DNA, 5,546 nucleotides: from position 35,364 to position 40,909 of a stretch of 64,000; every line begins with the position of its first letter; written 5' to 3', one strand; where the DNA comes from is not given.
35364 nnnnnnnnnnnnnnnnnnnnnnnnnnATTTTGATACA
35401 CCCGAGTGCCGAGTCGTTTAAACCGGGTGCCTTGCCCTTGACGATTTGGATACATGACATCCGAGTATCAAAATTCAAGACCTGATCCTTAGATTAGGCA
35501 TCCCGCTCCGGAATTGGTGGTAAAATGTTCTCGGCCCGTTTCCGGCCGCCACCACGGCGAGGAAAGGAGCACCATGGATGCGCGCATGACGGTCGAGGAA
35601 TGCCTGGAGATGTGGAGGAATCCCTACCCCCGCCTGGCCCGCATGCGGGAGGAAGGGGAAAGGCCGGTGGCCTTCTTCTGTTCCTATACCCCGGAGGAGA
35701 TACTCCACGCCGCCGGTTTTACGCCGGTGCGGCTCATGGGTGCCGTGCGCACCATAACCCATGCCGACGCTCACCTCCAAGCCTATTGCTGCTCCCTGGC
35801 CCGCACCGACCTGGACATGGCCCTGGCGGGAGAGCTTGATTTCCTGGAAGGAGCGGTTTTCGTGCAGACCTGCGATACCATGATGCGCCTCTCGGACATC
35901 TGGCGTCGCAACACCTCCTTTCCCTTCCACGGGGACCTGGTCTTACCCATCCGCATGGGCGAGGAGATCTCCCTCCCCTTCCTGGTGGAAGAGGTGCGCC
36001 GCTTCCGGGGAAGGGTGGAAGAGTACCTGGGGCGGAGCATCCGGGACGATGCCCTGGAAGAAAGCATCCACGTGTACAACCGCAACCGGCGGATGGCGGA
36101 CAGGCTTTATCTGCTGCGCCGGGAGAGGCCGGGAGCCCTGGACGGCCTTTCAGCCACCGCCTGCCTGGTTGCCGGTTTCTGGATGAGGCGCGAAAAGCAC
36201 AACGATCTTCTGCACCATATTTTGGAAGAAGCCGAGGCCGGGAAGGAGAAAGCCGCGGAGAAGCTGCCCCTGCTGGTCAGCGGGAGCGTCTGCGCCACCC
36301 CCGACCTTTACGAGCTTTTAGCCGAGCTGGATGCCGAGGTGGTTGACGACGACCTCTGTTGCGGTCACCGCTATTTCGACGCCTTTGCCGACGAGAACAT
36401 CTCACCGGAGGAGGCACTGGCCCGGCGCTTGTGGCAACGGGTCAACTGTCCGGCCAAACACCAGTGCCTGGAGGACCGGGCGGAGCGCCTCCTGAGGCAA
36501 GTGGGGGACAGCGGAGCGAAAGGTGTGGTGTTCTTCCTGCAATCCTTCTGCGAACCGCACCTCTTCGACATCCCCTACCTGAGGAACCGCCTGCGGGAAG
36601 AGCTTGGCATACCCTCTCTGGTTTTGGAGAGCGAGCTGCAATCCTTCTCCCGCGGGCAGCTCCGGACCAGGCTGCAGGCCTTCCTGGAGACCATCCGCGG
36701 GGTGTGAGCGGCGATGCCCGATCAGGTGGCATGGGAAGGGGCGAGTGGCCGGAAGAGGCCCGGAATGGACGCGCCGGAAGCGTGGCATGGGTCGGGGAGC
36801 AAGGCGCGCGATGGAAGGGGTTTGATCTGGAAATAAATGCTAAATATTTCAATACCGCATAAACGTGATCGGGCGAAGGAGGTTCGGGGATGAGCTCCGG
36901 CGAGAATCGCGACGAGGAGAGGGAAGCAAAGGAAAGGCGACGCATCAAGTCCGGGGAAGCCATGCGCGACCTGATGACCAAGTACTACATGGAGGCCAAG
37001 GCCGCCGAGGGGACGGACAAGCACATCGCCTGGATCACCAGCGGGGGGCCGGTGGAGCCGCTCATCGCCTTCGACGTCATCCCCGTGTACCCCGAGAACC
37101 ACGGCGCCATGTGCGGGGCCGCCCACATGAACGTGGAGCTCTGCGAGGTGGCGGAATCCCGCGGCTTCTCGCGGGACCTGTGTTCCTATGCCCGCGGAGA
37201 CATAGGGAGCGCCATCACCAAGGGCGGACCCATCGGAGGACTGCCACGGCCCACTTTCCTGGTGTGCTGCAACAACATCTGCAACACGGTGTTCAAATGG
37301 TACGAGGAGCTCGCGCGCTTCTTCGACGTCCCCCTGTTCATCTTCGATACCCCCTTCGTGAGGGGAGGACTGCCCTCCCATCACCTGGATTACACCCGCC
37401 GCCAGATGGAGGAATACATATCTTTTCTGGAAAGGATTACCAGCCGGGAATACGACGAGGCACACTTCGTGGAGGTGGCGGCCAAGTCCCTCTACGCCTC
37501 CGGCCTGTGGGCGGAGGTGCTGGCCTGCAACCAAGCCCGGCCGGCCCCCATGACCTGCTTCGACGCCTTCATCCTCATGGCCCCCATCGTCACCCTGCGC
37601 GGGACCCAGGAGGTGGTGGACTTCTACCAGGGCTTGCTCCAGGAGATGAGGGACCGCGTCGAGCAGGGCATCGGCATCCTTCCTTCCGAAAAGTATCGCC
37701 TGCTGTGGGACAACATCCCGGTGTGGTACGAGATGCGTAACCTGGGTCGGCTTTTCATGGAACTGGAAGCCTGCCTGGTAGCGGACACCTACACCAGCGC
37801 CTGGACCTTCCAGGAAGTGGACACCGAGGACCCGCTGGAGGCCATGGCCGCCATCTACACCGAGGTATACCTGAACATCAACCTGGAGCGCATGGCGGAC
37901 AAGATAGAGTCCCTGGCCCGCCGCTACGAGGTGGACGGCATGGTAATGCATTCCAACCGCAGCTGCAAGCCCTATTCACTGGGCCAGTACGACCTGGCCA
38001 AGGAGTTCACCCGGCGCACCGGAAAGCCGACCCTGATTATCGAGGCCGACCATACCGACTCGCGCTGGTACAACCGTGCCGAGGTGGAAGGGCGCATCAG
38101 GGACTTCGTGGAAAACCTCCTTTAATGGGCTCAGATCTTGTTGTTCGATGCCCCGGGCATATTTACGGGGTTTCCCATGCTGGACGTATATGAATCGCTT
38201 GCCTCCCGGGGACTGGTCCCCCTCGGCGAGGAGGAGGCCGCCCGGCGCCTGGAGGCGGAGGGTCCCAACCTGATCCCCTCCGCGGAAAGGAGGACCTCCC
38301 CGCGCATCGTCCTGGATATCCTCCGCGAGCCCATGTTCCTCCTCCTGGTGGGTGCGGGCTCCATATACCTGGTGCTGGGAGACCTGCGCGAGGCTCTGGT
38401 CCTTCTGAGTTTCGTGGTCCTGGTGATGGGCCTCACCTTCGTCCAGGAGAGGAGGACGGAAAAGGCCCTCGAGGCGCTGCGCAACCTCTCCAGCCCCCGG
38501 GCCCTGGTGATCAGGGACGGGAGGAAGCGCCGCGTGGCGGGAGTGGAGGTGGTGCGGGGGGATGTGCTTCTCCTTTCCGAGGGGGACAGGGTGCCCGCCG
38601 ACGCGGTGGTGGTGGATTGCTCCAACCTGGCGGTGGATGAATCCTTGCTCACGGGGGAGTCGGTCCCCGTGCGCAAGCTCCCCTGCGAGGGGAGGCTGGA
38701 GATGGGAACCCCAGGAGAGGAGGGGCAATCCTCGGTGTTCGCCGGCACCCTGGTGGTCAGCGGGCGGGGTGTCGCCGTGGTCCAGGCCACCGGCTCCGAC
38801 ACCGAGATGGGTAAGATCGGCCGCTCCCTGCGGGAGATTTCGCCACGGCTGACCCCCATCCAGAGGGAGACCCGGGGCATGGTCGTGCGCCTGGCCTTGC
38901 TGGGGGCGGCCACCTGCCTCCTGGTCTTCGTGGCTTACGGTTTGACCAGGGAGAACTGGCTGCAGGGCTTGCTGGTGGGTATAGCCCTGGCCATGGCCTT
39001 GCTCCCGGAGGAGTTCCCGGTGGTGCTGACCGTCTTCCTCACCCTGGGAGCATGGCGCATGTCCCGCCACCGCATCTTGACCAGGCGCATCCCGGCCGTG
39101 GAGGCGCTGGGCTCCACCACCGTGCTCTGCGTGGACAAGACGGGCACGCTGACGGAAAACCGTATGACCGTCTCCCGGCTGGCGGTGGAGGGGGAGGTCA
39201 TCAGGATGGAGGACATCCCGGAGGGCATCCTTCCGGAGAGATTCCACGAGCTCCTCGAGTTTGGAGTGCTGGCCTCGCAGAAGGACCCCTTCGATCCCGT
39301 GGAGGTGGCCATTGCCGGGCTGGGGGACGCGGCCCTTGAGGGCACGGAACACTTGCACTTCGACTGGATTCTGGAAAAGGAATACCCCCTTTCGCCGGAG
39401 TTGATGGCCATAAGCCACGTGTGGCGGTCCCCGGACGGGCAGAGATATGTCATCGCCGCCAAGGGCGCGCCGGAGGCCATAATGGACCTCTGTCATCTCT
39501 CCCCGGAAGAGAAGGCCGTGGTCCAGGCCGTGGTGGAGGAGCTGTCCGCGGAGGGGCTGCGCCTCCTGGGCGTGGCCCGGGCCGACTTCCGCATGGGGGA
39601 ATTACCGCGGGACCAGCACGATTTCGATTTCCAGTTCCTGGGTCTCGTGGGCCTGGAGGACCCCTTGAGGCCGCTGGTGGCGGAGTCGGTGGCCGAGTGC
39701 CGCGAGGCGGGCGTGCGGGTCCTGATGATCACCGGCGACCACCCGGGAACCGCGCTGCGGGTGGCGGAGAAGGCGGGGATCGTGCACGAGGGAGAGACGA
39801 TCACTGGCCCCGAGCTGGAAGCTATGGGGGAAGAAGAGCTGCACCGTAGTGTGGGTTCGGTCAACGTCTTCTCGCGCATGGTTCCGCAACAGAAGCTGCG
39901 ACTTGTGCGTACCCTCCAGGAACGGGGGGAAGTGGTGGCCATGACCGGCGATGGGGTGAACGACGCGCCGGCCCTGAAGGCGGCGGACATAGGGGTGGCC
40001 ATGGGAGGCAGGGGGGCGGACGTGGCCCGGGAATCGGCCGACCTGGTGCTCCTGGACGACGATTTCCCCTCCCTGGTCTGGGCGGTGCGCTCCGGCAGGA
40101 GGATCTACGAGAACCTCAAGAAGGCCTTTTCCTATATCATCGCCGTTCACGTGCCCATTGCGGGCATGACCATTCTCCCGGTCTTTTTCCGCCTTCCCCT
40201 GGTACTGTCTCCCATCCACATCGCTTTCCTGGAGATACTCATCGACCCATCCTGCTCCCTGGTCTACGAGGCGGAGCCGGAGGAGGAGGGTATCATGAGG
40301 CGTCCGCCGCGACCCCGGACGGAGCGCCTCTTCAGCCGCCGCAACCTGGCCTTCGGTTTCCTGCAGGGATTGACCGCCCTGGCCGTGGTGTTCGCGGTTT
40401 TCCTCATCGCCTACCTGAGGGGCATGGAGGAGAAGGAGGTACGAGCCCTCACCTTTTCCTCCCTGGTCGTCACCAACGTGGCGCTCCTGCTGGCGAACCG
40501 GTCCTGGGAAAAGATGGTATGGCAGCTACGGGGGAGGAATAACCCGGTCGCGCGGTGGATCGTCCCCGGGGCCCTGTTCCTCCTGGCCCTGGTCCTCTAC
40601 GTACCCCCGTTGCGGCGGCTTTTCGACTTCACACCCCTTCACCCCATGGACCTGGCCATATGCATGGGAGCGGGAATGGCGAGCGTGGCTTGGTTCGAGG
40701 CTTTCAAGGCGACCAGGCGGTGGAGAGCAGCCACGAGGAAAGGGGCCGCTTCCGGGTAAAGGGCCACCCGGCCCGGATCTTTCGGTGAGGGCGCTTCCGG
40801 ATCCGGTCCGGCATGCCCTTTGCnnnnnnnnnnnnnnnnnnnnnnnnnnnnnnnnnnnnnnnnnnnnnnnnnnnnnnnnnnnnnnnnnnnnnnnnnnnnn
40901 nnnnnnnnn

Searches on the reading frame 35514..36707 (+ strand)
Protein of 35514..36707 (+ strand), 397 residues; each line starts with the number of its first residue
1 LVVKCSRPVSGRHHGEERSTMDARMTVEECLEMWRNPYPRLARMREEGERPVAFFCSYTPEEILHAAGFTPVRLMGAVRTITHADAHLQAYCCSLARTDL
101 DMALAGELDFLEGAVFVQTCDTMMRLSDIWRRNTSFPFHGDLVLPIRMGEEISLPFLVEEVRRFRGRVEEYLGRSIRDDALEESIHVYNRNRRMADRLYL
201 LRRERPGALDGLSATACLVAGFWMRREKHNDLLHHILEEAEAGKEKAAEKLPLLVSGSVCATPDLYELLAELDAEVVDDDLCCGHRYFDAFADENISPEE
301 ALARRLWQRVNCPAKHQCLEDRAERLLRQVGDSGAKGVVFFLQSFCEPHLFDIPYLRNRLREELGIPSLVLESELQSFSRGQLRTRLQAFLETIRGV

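Call 32: search_protein_families(library=pfam, proteins=[window:35514-36707:+], max_evalue=0.0001)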
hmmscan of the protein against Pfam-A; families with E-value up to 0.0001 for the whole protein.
window:35514-36707:+ (397 aa): 1 family
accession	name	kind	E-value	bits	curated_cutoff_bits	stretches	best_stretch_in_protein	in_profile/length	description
PF06050.19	HGD-D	-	1.3e-82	278.6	28.4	1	56-394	1-342/342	2-hydroxyglutaryl-CoA dehydratase, D-component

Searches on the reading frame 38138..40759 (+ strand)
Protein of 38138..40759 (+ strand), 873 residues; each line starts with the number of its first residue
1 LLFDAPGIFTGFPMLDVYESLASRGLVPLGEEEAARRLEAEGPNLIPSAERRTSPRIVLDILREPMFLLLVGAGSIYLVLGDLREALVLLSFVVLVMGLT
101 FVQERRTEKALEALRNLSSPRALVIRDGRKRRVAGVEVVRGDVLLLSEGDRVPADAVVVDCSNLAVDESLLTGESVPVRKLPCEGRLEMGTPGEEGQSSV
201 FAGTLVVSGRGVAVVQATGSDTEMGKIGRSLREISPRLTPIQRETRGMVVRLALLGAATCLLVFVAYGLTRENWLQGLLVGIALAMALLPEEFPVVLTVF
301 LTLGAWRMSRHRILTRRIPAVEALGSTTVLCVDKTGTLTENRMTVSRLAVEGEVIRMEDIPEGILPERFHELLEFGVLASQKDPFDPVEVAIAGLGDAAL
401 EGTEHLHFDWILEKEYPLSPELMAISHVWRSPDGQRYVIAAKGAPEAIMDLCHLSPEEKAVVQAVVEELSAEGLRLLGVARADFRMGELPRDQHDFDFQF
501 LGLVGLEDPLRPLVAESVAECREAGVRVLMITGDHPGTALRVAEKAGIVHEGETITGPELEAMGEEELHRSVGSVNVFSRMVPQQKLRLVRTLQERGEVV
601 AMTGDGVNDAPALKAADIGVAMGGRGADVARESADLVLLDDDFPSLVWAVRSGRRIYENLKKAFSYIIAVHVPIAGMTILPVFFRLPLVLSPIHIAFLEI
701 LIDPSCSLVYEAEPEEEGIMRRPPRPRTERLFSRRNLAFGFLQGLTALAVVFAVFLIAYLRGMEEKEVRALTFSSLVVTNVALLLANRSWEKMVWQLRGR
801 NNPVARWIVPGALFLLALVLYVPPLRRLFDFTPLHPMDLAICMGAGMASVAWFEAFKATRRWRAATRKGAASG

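Call 32: search_protein_families(library=pfam, proteins=[window:38138-40759:+], max_evalue=0.0001)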
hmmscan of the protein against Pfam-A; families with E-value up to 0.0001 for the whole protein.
window:38138-40759:+ (873 aa): 4 families
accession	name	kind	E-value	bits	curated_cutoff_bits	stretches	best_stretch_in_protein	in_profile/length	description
PF00122.25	E1-E2_ATPase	-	2.6e-45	154.6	28.1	1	117-311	2-181/181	E1-E2 ATPase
PF00689.26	Cation_ATPase_C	-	2.7e-38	131.9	27.3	1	687-858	1-174/175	Cation transporting ATPase, C-terminus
PF00702.32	Hydrolase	-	1.4e-18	68.4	26.4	1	329-617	3-191/191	haloacid dehalogenase-like hydrolase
PF00690.31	Cation_ATPase_N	-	2.4e-06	27.5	20.4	1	23-74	18-66/69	Cation transporter/ATPase, N-terminus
